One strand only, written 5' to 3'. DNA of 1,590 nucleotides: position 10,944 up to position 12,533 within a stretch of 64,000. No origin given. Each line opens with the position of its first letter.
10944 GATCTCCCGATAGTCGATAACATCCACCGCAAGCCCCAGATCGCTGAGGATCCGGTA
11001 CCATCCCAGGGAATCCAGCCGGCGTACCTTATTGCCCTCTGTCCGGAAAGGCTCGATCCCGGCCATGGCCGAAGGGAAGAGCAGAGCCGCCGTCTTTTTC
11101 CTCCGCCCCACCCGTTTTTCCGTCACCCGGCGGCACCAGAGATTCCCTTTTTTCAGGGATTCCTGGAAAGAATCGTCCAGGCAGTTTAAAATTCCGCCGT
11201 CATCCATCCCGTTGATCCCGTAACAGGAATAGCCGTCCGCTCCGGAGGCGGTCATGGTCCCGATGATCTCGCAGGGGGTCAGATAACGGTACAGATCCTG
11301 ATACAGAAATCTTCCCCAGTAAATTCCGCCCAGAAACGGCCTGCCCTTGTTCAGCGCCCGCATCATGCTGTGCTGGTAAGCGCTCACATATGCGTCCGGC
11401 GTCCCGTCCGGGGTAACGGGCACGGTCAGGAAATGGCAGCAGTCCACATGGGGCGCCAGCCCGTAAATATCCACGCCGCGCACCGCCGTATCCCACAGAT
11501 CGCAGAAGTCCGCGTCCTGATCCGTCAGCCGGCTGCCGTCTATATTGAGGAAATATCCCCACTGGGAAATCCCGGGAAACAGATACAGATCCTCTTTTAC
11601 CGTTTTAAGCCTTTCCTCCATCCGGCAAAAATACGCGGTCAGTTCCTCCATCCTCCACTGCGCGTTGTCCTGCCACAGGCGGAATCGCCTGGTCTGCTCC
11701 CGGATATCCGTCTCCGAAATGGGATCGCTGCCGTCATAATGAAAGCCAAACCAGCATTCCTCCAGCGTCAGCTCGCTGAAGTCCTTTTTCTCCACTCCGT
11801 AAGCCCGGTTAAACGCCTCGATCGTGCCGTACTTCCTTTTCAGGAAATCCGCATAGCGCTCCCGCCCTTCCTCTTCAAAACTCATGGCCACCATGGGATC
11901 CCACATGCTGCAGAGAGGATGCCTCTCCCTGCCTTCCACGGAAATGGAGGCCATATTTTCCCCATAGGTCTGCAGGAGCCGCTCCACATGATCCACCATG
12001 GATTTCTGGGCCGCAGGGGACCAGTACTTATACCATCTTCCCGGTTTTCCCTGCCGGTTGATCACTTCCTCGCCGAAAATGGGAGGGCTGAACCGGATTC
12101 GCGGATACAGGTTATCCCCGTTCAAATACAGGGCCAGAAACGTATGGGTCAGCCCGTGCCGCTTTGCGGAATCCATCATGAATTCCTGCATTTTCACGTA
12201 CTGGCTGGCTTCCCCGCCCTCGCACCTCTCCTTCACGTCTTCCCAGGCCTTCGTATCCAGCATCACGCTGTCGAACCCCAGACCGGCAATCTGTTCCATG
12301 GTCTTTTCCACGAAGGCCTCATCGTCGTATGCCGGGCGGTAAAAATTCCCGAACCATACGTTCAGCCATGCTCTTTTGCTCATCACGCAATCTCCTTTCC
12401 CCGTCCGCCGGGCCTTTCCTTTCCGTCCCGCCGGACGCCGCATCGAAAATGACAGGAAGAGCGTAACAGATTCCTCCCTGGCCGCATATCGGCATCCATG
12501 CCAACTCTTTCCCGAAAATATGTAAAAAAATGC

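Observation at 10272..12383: GH42-fold enzyme apparently missing its nucleophile: possible new phosphorylase or inverting family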

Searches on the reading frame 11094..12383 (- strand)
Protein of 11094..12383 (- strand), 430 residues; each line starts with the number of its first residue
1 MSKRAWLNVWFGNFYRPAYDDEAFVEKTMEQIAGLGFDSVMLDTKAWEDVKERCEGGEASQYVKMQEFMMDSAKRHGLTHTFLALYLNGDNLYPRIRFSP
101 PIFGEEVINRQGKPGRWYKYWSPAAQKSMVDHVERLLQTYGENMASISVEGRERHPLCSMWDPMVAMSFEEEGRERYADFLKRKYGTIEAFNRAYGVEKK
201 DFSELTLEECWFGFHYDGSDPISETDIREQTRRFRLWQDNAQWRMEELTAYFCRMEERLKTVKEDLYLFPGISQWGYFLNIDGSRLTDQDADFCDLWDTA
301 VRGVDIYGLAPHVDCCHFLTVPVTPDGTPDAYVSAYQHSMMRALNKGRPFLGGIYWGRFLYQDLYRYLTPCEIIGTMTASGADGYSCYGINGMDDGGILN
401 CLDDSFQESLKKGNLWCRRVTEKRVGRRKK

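Call 68: predict_structure(alignment_id=A3)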
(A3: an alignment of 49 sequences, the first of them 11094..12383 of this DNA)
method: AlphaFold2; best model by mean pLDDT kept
length: 430 residues; sequences in the alignment: 49
mean_pLDDT: 74.5   pTM: 0.79
mean pLDDT of the five models: 74.5, 72.9, 72.5, 69.7, 66.9
residues with pLDDT >= 90: 96; 70-90: 195; 50-70: 70; < 50: 69
segments of 3 or more residues with pLDDT < 50: 87-110, 113-119, 162-169, 212-218, 287-304
pLDDT, mean of each block of 10 residues (from residue 1): 77 82 92 92 79 90 92 94 60 39 44 48 73 88 86 81 45 76 93 88 72 49 81 79 75 85 88 53 49 43 57 80 75 82 83 74 76 91 85 58 86 93 72
secondary structure, 60 per line:
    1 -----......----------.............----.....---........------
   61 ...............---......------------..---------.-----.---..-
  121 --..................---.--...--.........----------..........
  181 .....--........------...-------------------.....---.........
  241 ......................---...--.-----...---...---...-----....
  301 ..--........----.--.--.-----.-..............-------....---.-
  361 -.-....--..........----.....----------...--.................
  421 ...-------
elements in order: E6-11 H22-34 E39-43 H47-54 H61-75 E79-84 H123-140 E147-149 E152-160 H171-185 H188-195 H224-228 H232-262 E266-268 H297-302 H305-312 H331-344 E352-355 H364-367 H370-379 E384-388 H404-423

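Call 72: fold_search(model_id=the predicted structure, library=pdb)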
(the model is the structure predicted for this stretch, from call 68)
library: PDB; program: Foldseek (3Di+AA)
matches with E <= 10: 1663; with E <= 0.001: 264
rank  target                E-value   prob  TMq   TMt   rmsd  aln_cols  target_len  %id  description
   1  7vl0_B                1.1e-11  1.00  0.59  0.38   6.6       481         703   14  The complex structure of beta-1,2-glucosyltransferase from Ignavibacterium album with p-nitrophenyl-alpha-D-glucopyran (released 2022-03-09)
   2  7vky_B                4.4e-11  1.00  0.58  0.39   6.8       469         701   14  The complex structure of beta-1,2-glucosyltransferase from Ignavibacterium album with sophorose (released 2022-03-09)
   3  7vl2_B                4.4e-11  1.00  0.57  0.38   7.2       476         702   13  The complex structure of beta-1,2-glucosyltransferase from Ignavibacterium album with ethyl alpha-D-Glucoside (released 2022-03-09)
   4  7vkx_A                6.3e-11  1.00  0.59  0.39   6.5       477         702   12  The complex structure of beta-1,2-glucosyltransferase from Ignavibacterium album with glucose (released 2022-03-09)
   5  7vkz_B                6.3e-11  1.00  0.58  0.38   6.9       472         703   13  The complex structure of beta-1,2-glucosyltransferase from Ignavibacterium album with 1-Deoxynojirimycin (released 2022-03-09)
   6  3voc                  6.7e-11  1.00  0.57  0.59   7.0       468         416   11  Crystal structure of the catalytic domain of beta-amylase from paenibacillus polymyxa (released 2013-02-20)
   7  1kwg                  7.0e-11  1.00  0.60  0.42   5.8       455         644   16  Crystal structure of Thermus thermophilus A4 beta-galactosidase (released 2002-09-18)
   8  4uzs_C                1.1e-10  1.00  0.60  0.40   6.2       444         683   14  Crystal structure of Bifidobacterium bifidum beta-galactosidase (released 2015-09-30)
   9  7vkw_B                1.1e-10  1.00  0.58  0.38   6.7       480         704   13  The apo structure of beta-1,2-glucosyltransferase from Ignavibacterium album (released 2022-03-09)
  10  7x87_B                1.7e-10  1.00  0.58  0.38   6.6       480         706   13  The complex structure of beta-1,2-glucosyltransferase from Ignavibacterium album with sophotetraose observed as sophor (released 2022-04-20)
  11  4uzs_B                3.1e-10  1.00  0.60  0.41   6.2       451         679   14  Crystal structure of Bifidobacterium bifidum beta-galactosidase (released 2015-09-30)
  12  4uoq_A                3.3e-10  1.00  0.57  0.38   6.6       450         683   14  Nucleophile mutant (E324A) of beta-(1,6)-galactosidase from Bifidobacterium animalis subsp. lactis Bl-04 (released 2014-10-22)
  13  7vky_A                3.6e-10  1.00  0.58  0.38   6.6       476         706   13  The complex structure of beta-1,2-glucosyltransferase from Ignavibacterium album with sophorose (released 2022-03-09)
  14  4ucf_B                3.8e-10  1.00  0.60  0.40   6.2       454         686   14  Crystal structure of Bifidobacterium bifidum beta-galactosidase in complex with alpha-galactose (released 2016-01-20)
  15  4uoz_A                3.8e-10  1.00  0.54  0.36   7.8       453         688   14  beta-(1,6)-galactosidase from Bifidobacterium animalis subsp. lactis Bl-04 nucleophile mutant E324A in complex with ga (released 2014-10-15)
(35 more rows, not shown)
